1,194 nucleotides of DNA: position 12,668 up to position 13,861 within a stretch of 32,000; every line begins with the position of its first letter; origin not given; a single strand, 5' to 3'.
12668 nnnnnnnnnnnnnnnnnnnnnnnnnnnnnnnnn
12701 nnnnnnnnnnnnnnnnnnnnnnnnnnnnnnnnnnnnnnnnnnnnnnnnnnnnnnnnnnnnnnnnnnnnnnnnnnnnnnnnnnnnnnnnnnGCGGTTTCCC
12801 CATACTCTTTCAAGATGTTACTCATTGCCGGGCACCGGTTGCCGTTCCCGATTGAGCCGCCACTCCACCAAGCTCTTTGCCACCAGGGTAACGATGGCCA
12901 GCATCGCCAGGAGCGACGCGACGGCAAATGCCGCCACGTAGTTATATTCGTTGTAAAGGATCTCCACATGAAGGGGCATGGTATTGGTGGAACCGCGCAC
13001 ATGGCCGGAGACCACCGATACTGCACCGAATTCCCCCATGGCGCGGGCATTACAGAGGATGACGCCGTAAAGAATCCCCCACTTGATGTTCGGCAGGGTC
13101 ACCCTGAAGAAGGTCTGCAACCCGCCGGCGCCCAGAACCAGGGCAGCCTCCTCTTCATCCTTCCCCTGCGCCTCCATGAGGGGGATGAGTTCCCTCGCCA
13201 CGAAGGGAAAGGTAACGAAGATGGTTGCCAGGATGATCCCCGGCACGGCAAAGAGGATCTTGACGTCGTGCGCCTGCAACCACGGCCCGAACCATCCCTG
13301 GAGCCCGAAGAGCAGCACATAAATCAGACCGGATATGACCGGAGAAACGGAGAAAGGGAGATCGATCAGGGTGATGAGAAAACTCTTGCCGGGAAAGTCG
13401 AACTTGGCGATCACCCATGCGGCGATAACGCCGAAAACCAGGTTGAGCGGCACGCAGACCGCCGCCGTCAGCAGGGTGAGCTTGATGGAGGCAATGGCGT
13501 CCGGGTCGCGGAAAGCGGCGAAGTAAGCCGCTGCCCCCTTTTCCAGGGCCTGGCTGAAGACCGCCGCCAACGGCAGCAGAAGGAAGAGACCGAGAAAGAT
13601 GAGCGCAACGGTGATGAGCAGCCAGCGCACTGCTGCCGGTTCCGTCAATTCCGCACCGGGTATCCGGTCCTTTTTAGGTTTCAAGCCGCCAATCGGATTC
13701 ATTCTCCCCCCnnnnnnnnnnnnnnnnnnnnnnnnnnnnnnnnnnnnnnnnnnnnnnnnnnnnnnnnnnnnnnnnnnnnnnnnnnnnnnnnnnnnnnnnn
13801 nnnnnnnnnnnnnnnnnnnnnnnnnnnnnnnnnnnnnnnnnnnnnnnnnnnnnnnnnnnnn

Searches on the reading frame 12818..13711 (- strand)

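Call 22: search_protein_families(library=pfam, proteins=[window:12818-13711:-], max_evalue=0.00001)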
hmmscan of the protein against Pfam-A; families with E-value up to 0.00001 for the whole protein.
window:12818-13711:- (297 aa): 1 family
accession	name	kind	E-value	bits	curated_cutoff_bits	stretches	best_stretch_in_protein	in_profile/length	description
PF00528.27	BPD_transp_1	-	6.7e-12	46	26.4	1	91-281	2-174/184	Binding-protein-dependent transport system inner membrane component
